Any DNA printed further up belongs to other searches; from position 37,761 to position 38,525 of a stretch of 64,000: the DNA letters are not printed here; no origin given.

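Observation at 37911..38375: Bacterial TIMP-like (NTR-fold) protein with N-terminal Cys-x-Cys at the signal-peptidase site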

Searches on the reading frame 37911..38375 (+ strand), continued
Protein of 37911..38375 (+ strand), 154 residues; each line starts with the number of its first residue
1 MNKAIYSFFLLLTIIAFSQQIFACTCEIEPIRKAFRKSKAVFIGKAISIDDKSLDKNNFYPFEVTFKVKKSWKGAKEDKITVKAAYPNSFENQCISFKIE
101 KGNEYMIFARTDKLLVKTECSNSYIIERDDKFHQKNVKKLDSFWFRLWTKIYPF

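Call 46: find_related_loci(query=A3, collection=metagenome_contigs, flank=6000)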
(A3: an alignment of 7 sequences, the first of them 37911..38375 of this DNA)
Query A3 (154 aa) in metagenome_contigs; peptide patterns used: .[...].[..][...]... (x = any residue, [..] = any of these).
385 stretches matched a pattern; 4 encode a relative of the query (tblastn E <= 1e-3); 4 distinct loci.
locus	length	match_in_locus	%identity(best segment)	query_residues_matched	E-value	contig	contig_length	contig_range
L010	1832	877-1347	32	1-151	8e-23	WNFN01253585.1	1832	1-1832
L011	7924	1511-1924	31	23-154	2e-19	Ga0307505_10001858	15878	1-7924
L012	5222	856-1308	31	6-154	1e-19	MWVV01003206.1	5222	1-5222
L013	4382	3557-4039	33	8-154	9e-16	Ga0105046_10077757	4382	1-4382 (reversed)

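Call 48: search_protein_families(library=pfam, proteins=[L002:7084-7986:+, L002:8545-8871:+, L003:7254-7973:-, L003:5375-7144:+, L004:6658-7932:+, L004:5261-6430:-, L005:6378-7904:+, L007:6977-7783:+, L007:8533-9768:+, L007:9803-10396:-], max_evalue=0.001)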
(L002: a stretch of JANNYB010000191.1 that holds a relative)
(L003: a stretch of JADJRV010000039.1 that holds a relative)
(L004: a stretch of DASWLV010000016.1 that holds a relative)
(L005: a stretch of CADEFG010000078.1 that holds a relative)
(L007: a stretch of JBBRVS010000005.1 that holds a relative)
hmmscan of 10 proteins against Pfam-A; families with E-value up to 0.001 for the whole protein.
L002:7084-7986:+ (300 aa): 4 families
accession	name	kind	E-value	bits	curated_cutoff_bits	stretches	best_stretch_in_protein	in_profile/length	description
PF22645.1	GKRP_SIS_N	-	6.9e-19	68.1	27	1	44-151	1-112/113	Glucokinase regulatory protein N-terminal SIS domain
PF01380.27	SIS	-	6.3e-08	32.9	25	1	125-205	50-128/131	SIS domain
PF22198.1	GKRP_SIS_2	-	6.8e-07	29.6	27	1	44-104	6-66/191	Glucokinase regulatory protein, second SIS domain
PF13580.11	SIS_2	-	2.1e-06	28.3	27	1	38-162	14-137/138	SIS domain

L002:8545-8871:+ (108 aa): 1 family
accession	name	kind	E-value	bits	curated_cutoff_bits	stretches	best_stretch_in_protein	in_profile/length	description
PF04255.20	DUF433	-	1.4e-18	66.9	23.6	1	36-90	1-55/56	Protein of unknown function (DUF433)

L003:7254-7973:- (239 aa): 1 family
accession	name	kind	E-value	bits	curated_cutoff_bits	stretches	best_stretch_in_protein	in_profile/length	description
PF08010.17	Phage_30_3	-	2e-05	24.9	36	1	81-207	6-111/138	Bacteriophage protein GP30.3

L003:5375-7144:+ (589 aa): 0 families

L004:6658-7932:+ (424 aa): 2 families
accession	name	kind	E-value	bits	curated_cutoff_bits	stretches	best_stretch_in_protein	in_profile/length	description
PF05193.26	Peptidase_M16_C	-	3.7e-45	154.5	23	1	175-343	8-180/181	Peptidase M16 inactive domain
PF00675.25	Peptidase_M16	-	5e-38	130.8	22.3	1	16-162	2-148/149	Insulinase (Peptidase family M16)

L004:5261-6430:- (389 aa): 2 families
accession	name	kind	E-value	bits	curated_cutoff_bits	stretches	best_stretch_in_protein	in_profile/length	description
PF03929.21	PepSY_TM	-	3.9e-61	207.9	28.8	1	9-366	1-295/295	PepSY-associated TM region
PF01292.26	Ni_hydr_CYTB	-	2.2e-05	24.8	30.1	1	150-242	15-101/179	Prokaryotic cytochrome b561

L005:6378-7904:+ (508 aa): 1 family
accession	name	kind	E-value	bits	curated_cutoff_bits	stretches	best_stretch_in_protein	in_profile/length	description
PF00474.23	SSF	-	7.5e-37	127.6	22.8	1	37-459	1-403/406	Sodium:solute symporter family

L007:6977-7783:+ (268 aa): 0 families

L007:8533-9768:+ (411 aa): 8 families
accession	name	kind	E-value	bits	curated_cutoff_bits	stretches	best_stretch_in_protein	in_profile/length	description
PF01180.27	DHO_dh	-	2e-35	122.8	27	1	4-302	2-291/291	Dihydroorotate dehydrogenase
PF14697.11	Fer4_21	-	2.8e-17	63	35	1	335-393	1-59/59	4Fe-4S dicluster domain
PF01207.24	Dus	-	2.3e-08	34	20.4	1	101-174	56-129/311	Dihydrouridine synthase (Dus)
PF00037.32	Fer4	-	3.6e-07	30.1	21.1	0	368-386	1-19/24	4Fe-4S binding domain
PF12838.12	Fer4_7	-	4.1e-06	27.6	27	1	341-387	1-50/52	4Fe-4S dicluster domain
PF12837.12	Fer4_6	-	1.5e-05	25.1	25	1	367-391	1-24/24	4Fe-4S binding domain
PF12797.12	Fer4_2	-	9e-05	22.6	24.5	0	368-387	3-22/22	4Fe-4S binding domain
PF13187.11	Fer4_9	-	0.00034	21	27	0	341-390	1-51/52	4Fe-4S dicluster domain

L007:9803-10396:- (197 aa): 0 families

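Call 62: find_encoding_contigs(protein=P0002, flank=5000, max_places=2)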
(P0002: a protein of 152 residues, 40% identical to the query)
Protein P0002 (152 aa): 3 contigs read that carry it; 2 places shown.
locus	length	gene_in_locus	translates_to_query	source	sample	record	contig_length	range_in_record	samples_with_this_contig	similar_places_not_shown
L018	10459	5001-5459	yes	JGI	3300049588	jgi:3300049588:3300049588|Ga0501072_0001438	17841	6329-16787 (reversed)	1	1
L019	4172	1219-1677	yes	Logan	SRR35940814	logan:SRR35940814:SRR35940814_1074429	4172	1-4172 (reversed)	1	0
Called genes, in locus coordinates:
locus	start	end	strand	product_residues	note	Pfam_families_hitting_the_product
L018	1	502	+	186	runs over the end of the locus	-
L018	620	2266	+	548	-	PF01145:Band_7, PF15975:Flot (weak)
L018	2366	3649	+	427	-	PF00675:Peptidase_M16, PF05193:Peptidase_M16_C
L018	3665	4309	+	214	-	-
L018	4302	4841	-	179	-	-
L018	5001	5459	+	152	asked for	-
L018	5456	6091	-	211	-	PF06508:QueC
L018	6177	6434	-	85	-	-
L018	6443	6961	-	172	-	-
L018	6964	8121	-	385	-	PF00144:Beta-lactamase (faint), PF13354:Beta-lactamase2, PF15631:Imm-NTF2-2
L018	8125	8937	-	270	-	PF01113:DapB_N, PF03447:NAD_binding_3 (weak), PF05173:DapB_C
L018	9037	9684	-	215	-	PF04055:Radical_SAM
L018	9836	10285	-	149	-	-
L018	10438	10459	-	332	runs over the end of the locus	-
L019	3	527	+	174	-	?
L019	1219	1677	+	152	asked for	-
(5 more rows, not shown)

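Call 63: find_encoding_contigs(protein=P0128, flank=5000, max_places=3)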
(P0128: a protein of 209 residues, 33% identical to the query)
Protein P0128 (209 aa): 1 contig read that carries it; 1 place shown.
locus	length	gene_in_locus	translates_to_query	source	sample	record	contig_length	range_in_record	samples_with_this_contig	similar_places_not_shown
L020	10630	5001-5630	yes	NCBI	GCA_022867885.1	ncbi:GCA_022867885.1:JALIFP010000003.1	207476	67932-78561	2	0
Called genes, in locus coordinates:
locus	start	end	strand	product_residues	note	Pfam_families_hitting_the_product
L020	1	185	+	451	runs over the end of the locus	PF02878:PGM_PMM_I, PF02879:PGM_PMM_II, PF02880:PGM_PMM_III, PF00408:PGM_PMM_IV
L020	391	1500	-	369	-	PF01717:Meth_synt_2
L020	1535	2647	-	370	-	PF01053:Cys_Met_Meta_PP, PF01041:DegT_DnrJ_EryC1 (faint), PF00155:Aminotran_1_2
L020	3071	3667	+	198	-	PF03848:TehB, PF08241:Methyltransf_11, PF13649:Methyltransf_25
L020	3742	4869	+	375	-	PF04055:Radical_SAM, PF08756:YfkB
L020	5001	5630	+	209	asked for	-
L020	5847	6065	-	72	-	-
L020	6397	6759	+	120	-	-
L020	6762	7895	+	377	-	PF12704:MacB_PCD, PF02687:FtsX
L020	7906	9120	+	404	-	PF02687:FtsX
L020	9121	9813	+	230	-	PF02463:SMC_N, PF00005:ABC_tran, PF13304:AAA_21 (faint)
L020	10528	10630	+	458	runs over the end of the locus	PF01554:MatE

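Call 64: find_encoding_contigs(protein=P0004, flank=5000, max_places=2)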
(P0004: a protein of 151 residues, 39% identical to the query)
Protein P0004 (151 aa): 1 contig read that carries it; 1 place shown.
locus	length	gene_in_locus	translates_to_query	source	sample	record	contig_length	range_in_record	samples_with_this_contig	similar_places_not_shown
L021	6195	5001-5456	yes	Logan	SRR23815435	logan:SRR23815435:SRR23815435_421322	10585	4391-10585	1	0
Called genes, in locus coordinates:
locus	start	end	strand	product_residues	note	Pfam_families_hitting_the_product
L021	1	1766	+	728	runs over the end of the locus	PF01145:Band_7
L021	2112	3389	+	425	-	PF00675:Peptidase_M16, PF05193:Peptidase_M16_C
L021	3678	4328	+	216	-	-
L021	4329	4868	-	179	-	-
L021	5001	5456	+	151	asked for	-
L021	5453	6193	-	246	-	?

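Call 65: find_encoding_contigs(protein=P0029, flank=5000, max_places=2)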
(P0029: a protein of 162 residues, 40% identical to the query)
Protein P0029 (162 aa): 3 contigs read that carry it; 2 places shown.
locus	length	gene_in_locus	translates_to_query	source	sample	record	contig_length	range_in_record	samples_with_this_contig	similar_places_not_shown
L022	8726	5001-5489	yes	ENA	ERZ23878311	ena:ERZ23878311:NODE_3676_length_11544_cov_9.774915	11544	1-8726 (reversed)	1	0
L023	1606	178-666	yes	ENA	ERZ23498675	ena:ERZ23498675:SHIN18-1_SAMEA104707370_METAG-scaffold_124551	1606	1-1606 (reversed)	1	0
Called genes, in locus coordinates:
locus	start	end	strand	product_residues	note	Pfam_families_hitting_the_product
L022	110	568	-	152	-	PF00293:NUDIX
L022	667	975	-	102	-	PF18024:HTH_50 (weak), PF02954:HTH_8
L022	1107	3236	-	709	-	PF07504:FTP, PF01447:Peptidase_M4, PF02868:Peptidase_M4_C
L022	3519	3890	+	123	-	PF26348:SRA_ScoMcrA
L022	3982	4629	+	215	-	-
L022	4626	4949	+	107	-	-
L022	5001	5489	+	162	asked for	-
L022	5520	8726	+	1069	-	?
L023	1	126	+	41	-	?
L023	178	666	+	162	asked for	-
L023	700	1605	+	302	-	?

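Call 66: find_encoding_contigs(protein=P0140, flank=5000, max_places=2)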
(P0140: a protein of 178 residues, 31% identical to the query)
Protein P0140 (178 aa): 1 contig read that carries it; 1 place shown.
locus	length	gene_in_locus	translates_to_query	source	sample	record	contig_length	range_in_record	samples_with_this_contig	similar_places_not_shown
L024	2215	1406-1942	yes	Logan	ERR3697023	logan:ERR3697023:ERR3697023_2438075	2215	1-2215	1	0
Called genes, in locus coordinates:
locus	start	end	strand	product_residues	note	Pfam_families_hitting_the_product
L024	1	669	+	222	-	?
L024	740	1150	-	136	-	PF13380:CoA_binding_2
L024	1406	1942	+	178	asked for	-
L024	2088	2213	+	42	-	?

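Call 67: search_protein_families(library=pfam, proteins=[L022:5520-8726:+, L022:3982-4629:+, L022:4626-4949:+, L002:11285-13420:+, L003:1486-5064:-, L005:7888-9711:+, L018:3665-4309:+, L018:4302-4841:-], max_evalue=0.001)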
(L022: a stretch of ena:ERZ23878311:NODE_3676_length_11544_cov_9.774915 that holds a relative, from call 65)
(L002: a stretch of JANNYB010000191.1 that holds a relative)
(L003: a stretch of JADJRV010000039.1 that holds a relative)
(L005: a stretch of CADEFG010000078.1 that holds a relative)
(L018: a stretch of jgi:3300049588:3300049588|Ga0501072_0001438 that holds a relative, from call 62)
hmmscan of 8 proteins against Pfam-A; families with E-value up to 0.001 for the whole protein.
L022:5520-8726:+ (1069 aa): 9 families
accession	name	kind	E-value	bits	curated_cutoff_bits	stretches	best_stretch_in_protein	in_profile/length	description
PF07494.17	Reg_prop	-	2.9e-40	131.5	20.4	1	631-653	1-23/24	Two component regulator propeller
PF00989.32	PAS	-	6.9e-13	49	22.6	1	868-980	2-113/113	PAS fold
PF07495.19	Y_Y_Y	-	1.7e-10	41.1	26.6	1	759-820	5-65/65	Y_Y_Y domain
PF13426.13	PAS_9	-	9.7e-10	39.1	27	1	877-982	1-103/103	PAS domain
PF13188.13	PAS_8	-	1.7e-09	37.7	21.8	1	867-920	1-55/65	PAS domain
PF16819.11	DUF5074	-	4.3e-09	36.3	27.2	0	565-676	116-228/353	Domain of unknown function (DUF5074)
PF08448.16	PAS_4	-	1.6e-08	35.2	23.1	1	874-983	2-108/110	PAS fold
PF07730.19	HisKA_3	-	6.5e-08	33.5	24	1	1005-1068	2-64/68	Histidine kinase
PF08450.18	SGL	-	0.0002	21.5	26.3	0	628-697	41-105/246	SMP-30/Gluconolactonase/LRE-like region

L022:3982-4629:+ (215 aa): 0 families

L022:4626-4949:+ (107 aa): 0 families

L002:11285-13420:+ (711 aa): 3 families
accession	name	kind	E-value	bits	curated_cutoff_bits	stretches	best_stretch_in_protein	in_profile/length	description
PF00933.27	Glyco_hydro_3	-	7.1e-88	295.5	27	1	49-387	1-312/316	Glycosyl hydrolase family 3 N terminal domain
PF01915.27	Glyco_hydro_3_C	-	8.8e-12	45.8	31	1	429-593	1-171/200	Glycosyl hydrolase family 3 C-terminal domain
PF03544.19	TonB_C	-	5.2e-10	40.1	24.6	1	612-682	3-78/79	Gram-negative bacterial TonB protein C-terminal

L003:1486-5064:- (1192 aa): 3 families
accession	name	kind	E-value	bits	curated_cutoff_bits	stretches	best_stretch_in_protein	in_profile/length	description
PF25183.1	OMP_b-brl_4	-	2.1e-148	496.6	30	2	250-980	1-718/838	Outer membrane beta barrel domain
PF13620.12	CarboxypepD_reg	-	1e-16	61.5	32.3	1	34-113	2-82/82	Carboxypeptidase regulatory-like domain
PF13715.12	CarbopepD_reg_2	-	1.8e-05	25.1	32.2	1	34-118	1-82/88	CarboxypepD_reg-like domain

L005:7888-9711:+ (607 aa): 2 families
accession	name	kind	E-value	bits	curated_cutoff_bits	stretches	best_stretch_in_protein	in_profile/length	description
PF00933.27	Glyco_hydro_3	-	8.9e-90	301.8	27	1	51-389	2-314/316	Glycosyl hydrolase family 3 N terminal domain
PF01915.27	Glyco_hydro_3_C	-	7.9e-13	49.3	31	1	429-592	1-170/200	Glycosyl hydrolase family 3 C-terminal domain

L018:3665-4309:+ (214 aa): 0 families

L018:4302-4841:- (179 aa): 0 families
